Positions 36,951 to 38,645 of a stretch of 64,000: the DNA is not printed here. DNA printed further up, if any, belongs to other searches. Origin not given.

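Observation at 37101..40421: Signalling operon: UBP zinc finger, a receiver fused to a cysteine-less Grx/TrxR-like flavoprotein, and a cNMP-binding histidine kinase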

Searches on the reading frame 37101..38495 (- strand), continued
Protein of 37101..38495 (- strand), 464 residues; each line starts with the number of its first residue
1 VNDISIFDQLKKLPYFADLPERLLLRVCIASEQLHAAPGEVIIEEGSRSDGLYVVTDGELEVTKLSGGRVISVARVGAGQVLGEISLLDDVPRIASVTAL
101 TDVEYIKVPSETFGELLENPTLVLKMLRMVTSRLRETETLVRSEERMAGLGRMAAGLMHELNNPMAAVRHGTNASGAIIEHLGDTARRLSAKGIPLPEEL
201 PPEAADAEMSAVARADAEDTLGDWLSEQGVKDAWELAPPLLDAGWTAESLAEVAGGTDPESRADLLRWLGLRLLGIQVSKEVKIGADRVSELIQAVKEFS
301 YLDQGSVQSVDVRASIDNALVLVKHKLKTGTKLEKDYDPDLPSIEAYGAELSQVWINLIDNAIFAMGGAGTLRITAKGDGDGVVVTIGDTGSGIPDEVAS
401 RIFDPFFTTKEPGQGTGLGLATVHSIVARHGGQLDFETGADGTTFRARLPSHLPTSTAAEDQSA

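Call 82: fold_search(model_id=the predicted structure, library=pdb)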
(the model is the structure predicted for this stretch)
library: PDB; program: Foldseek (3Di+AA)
matches with E <= 10: 1457; with E <= 0.001: 977
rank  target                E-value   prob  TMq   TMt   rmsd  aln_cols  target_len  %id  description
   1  9jfj_A                7.8e-15  1.00  0.31  0.59  15.2       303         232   24  Crystal structure of the cytoplasmic domain of ZraS in ADP-bound form (released 2025-03-26)
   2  9jfj_D                7.7e-14  1.00  0.30  0.57  16.8       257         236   29  Crystal structure of the cytoplasmic domain of ZraS in ADP-bound form (released 2025-03-26)
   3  9jfj_B                1.4e-13  1.00  0.30  0.59  15.7       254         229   28  Crystal structure of the cytoplasmic domain of ZraS in ADP-bound form (released 2025-03-26)
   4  9jfj_C                2.0e-13  1.00  0.32  0.62  14.3       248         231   27  Crystal structure of the cytoplasmic domain of ZraS in ADP-bound form (released 2025-03-26)
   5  5uht_A                5.2e-13  1.00  0.31  0.58  17.8       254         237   22  Structure of the Thermotoga maritima HK853-BeF3-RR468 complex at pH 5.0 (released 2017-12-27)
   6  6rh7_A                9.4e-13  1.00  0.29  0.54  18.8       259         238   22  Revisiting pH-gated conformational switch. Complex HK853 mutant H260A -RR468 mutant D53A pH 7.5 (released 2020-02-19)
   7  6rh8_A                1.2e-12  1.00  0.30  0.56  16.6       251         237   22  Revisiting pH-gated conformational switch. Complex HK853 mutant H260A -RR468 mutant D53A pH 5.3 (released 2020-02-19)
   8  6azr_A                1.5e-12  1.00  0.31  0.59  17.6       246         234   22  Crystal structure of the T264A HK853cp-BeF3-RR468 complex (released 2017-12-27)
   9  6rgz_A                1.7e-12  1.00  0.30  0.56  17.4       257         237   21  Revisiting pH-gated conformational switch. Complex HK853-RR468 pH 6.5 (released 2020-02-19)
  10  6rh7_B                1.7e-12  1.00  0.30  0.57  17.2       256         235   22  Revisiting pH-gated conformational switch. Complex HK853 mutant H260A -RR468 mutant D53A pH 7.5 (released 2020-02-19)
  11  5c93_B                1.8e-12  1.00  0.30  0.60  19.7       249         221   21  Histidine kinase with ATP (released 2016-07-27)
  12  4q20_A                2.1e-12  1.00  0.31  0.59  18.3       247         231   26  Crystal structure of a C-terminal part of tyrosine kinase (DivL) from Caulobacter crescentus CB15 at 2.50 A resolution (released 2014-04-23)
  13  4q20_B                2.1e-12  1.00  0.30  0.58  17.2       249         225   24  Crystal structure of a C-terminal part of tyrosine kinase (DivL) from Caulobacter crescentus CB15 at 2.50 A resolution (released 2014-04-23)
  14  6rgy_B                2.6e-12  1.00  0.30  0.56  16.9       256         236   21  Revisiting pH-gated conformational switch. Complex HK853-RR468 pH 7.5 (released 2020-02-19)
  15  9a5d_A                2.6e-12  1.00  0.32  0.24  43.8       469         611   16  Integrative model of WALK-YYCH by crosslinking MS and deep learning (released 2024-09-18)
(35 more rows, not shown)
